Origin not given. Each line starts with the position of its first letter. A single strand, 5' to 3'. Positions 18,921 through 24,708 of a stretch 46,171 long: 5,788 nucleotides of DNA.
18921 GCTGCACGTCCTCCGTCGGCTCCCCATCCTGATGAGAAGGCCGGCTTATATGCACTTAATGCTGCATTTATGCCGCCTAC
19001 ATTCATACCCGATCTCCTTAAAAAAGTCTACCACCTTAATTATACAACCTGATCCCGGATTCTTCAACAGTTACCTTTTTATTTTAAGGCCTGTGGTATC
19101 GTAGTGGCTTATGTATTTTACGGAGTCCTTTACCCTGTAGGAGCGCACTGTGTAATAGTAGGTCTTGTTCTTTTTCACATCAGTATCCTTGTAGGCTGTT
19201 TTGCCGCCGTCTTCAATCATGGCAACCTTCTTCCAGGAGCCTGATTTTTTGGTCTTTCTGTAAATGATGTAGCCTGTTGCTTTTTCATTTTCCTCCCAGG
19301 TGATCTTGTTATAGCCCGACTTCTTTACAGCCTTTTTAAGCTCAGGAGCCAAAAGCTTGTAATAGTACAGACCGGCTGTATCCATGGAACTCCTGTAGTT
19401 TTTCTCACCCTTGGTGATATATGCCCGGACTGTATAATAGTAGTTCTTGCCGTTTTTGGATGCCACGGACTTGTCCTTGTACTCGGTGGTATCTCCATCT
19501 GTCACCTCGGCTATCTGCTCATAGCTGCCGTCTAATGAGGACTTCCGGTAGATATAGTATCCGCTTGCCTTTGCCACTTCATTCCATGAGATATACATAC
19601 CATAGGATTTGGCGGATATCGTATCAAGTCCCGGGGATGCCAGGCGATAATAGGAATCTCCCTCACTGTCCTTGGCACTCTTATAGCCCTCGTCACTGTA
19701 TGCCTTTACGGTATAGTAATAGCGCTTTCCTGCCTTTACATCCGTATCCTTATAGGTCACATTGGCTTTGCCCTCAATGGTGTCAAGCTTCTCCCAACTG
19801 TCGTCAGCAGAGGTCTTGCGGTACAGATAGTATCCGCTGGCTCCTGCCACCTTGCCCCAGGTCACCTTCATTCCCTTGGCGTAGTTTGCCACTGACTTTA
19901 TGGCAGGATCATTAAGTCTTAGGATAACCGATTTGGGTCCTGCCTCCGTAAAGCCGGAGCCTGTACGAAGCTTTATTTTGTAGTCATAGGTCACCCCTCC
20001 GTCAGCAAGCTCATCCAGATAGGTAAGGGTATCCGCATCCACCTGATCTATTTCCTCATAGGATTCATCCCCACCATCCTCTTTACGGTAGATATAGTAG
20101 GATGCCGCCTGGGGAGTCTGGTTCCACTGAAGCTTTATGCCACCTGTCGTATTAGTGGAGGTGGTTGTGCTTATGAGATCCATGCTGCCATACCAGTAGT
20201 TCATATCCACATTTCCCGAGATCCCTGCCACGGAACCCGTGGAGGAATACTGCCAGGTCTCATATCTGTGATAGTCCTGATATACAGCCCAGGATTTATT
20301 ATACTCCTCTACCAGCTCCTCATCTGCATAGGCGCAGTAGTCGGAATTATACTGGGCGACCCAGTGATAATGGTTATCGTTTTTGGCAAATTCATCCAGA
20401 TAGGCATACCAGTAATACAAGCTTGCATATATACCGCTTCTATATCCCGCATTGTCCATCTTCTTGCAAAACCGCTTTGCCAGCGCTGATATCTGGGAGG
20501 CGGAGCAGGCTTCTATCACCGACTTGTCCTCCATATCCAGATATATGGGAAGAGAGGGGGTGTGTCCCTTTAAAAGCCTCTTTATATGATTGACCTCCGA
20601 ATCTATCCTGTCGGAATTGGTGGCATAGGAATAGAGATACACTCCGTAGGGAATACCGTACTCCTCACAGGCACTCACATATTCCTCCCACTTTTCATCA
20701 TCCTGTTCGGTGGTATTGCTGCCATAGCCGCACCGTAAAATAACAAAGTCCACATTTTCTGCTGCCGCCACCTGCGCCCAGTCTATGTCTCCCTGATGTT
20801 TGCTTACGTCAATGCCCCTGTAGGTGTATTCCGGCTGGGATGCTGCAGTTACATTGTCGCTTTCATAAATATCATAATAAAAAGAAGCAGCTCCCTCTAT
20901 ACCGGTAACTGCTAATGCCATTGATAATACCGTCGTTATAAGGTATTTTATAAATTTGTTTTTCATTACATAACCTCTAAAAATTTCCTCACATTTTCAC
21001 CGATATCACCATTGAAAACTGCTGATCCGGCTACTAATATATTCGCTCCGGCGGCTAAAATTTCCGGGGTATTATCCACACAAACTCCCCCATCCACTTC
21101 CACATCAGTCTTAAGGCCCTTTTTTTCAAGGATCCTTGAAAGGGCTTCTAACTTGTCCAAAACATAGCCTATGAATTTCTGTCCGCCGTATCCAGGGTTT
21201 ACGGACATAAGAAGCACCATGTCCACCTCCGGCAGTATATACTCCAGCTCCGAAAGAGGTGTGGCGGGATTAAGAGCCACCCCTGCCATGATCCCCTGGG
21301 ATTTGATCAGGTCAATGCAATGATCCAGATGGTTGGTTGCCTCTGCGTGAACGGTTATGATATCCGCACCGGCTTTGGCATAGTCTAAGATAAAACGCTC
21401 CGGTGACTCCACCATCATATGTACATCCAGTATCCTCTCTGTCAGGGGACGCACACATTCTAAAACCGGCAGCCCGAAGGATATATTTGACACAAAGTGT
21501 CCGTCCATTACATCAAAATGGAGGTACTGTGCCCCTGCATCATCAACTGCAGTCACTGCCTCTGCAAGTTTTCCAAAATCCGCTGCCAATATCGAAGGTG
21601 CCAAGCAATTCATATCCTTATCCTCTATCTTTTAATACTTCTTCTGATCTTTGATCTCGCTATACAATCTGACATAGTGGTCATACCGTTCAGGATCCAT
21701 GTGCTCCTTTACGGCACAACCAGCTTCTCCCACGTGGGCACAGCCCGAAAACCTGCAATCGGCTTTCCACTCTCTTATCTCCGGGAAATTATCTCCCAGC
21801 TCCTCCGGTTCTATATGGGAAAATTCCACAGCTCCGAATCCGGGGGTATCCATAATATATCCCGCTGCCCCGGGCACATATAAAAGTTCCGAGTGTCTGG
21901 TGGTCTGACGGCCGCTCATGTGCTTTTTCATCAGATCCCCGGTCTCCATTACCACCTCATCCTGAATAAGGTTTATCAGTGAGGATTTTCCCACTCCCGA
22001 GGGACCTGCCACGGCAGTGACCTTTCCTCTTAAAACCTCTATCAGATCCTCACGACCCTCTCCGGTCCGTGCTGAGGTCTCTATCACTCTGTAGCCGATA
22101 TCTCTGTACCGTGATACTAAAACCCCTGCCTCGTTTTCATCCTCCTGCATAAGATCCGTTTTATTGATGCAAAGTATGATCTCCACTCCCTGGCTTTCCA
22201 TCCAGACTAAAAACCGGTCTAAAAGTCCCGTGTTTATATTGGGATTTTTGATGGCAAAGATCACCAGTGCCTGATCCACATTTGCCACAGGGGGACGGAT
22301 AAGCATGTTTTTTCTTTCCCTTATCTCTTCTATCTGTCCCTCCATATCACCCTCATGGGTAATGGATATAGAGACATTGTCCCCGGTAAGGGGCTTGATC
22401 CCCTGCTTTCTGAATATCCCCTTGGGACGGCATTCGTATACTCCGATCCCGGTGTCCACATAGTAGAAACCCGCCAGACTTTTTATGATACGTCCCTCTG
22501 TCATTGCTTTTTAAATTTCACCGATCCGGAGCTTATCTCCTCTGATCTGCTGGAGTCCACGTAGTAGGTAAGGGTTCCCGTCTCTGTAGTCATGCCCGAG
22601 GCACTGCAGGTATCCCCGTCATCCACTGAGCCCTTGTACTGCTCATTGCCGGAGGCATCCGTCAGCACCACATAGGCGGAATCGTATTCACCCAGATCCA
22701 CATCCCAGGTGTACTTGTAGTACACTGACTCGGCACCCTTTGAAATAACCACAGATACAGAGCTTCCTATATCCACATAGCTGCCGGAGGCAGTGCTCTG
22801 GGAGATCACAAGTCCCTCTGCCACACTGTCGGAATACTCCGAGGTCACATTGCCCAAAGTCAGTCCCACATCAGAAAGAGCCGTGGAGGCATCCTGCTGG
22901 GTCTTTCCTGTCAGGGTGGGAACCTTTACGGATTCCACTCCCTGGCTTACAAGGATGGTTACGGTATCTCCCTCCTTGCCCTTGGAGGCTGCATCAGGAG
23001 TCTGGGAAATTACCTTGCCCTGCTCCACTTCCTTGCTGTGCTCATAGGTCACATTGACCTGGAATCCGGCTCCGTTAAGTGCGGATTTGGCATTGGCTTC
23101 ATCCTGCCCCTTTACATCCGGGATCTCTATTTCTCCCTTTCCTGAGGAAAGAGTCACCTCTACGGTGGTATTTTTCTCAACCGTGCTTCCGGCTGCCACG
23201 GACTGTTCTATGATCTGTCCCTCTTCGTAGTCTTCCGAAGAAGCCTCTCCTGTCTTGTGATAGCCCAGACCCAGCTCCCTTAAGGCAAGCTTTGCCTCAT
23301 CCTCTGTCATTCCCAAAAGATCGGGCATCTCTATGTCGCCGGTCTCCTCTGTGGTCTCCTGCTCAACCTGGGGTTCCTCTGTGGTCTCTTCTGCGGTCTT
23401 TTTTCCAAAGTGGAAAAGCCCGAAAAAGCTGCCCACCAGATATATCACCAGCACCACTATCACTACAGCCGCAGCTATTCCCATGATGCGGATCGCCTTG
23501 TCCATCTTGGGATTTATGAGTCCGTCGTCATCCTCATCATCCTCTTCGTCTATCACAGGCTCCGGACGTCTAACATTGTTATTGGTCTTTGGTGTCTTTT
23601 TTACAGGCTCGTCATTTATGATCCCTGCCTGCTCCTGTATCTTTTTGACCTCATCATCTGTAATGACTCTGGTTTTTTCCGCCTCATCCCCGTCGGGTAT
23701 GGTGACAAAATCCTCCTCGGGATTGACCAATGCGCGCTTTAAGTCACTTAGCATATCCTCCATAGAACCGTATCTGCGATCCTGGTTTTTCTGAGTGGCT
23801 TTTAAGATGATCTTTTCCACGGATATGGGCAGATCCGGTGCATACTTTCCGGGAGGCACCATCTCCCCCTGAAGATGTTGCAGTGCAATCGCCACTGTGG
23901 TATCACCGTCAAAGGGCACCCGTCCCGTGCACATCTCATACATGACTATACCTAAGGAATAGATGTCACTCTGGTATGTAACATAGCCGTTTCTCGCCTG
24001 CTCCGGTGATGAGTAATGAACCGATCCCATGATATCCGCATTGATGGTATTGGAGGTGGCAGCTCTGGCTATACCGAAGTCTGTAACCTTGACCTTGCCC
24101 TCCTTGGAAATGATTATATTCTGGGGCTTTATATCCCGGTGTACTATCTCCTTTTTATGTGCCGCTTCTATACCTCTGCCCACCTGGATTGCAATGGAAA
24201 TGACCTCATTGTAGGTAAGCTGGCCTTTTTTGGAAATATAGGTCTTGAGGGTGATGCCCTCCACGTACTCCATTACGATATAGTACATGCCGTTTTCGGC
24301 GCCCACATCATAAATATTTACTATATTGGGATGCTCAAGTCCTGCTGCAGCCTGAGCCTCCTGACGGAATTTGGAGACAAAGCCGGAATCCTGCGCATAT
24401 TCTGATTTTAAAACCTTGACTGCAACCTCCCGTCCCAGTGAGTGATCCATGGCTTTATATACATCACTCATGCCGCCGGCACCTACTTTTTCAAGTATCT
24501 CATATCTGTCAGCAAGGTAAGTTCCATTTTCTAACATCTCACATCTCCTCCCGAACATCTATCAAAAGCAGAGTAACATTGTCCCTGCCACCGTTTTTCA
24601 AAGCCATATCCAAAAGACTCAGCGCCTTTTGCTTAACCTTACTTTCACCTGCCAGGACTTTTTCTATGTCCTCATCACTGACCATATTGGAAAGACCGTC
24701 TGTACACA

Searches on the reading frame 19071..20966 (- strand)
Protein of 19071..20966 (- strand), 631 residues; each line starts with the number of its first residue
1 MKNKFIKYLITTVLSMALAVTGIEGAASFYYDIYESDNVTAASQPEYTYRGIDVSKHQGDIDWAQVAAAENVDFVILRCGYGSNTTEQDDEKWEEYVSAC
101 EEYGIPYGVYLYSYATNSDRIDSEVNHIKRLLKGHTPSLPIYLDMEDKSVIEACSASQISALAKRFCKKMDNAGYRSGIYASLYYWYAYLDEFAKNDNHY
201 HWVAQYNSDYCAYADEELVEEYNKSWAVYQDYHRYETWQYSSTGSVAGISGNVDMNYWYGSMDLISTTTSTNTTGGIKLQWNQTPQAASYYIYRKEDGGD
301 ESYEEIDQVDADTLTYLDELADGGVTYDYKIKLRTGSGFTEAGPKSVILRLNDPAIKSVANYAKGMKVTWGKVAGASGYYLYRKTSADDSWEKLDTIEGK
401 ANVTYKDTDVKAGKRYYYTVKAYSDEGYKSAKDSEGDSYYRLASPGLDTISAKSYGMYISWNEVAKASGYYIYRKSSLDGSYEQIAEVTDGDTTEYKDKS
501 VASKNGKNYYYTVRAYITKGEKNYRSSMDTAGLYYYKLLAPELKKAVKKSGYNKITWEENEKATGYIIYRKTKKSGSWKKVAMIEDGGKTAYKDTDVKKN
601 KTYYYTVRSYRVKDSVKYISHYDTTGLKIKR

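Call 9: search_protein_families(library=pfam, proteins=[window:19071-20966:-], max_evalue=0.00001)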
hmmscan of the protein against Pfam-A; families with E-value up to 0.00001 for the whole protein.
window:19071-20966:- (631 aa): 1 family
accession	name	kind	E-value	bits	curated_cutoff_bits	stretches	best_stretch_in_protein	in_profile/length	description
PF01183.26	Glyco_hydro_25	-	2.9e-20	73.8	27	1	52-249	1-180/180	Glycosyl hydrolases family 25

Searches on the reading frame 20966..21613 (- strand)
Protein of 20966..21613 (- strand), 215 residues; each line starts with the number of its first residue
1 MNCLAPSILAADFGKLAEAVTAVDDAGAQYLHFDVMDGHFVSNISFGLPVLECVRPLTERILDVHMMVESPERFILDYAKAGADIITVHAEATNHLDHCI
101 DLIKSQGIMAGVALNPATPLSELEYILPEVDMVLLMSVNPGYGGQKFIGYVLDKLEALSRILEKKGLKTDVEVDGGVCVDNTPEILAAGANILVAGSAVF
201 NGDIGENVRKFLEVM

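Call 9: search_protein_families(library=pfam, proteins=[window:20966-21613:-], max_evalue=0.00001)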
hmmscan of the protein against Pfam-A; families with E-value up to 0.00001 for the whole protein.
window:20966-21613:- (215 aa): 1 family
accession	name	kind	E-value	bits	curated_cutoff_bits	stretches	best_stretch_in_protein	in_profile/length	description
PF00834.25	Ribul_P_3_epim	-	2.1e-78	262.7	21.1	1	4-200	2-198/198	Ribulose-phosphate 3 epimerase family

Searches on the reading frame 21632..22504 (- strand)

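Call 10: search_protein_families(library=pfam, proteins=[window:21632-22504:-], max_evalue=0.00001)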
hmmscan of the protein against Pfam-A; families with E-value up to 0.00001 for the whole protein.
window:21632-22504:- (290 aa): 3 families
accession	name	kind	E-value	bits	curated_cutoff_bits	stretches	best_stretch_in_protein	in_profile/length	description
PF03193.22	RsgA_GTPase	-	3.2e-53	180.6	30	1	61-228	1-173/174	RsgA GTPase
PF16745.11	RsgA_N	-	7.3e-18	64.5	27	1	3-52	1-50/54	RsgA N-terminal domain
PF01926.29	MMR_HSR1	-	3.3e-06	27.6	21.9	0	164-245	3-75/113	50S ribosome-binding GTPase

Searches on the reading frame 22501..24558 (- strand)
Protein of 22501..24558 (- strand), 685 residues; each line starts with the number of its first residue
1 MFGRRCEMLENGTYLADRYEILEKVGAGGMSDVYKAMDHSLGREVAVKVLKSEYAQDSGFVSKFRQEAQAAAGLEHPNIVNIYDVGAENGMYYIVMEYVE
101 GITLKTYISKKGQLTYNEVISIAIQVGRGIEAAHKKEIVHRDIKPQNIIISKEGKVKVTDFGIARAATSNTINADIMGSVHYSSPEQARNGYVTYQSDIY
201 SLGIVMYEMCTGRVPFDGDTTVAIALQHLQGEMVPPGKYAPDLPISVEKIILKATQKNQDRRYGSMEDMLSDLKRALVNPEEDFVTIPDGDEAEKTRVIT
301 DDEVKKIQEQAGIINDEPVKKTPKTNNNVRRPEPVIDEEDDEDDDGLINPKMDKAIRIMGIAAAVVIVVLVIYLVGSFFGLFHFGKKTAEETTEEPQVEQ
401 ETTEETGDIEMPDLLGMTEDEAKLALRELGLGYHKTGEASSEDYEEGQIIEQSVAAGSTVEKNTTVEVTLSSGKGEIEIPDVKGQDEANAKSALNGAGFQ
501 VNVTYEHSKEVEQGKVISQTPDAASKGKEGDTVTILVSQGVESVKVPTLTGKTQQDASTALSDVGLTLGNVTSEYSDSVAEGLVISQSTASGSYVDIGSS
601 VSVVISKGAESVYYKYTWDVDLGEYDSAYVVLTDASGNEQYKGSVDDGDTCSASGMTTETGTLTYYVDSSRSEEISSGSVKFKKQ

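Call 10: search_protein_families(library=pfam, proteins=[window:22501-24558:-], max_evalue=0.00001)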
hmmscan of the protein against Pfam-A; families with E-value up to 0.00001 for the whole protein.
window:22501-24558:- (685 aa): 5 families
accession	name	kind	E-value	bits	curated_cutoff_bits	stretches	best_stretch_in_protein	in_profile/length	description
PF00069.31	Pkinase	-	3.3e-57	194.3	31.7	1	19-264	1-253/263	Protein kinase domain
PF03793.24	PASTA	-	9e-50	166.9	23.2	3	409-471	1-63/64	PASTA domain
PF07714.23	PK_Tyr_Ser-Thr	-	1.8e-43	149.2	23.1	1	21-263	3-249/258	Protein tyrosine and serine/threonine kinase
PF03109.22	ABC1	-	6.6e-11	42.2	22.9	1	54-172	110-222/244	ABC1 atypical kinase-like domain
PF14531.12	Kinase-like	-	7.7e-07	29.1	25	1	111-223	139-258/289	Kinase-like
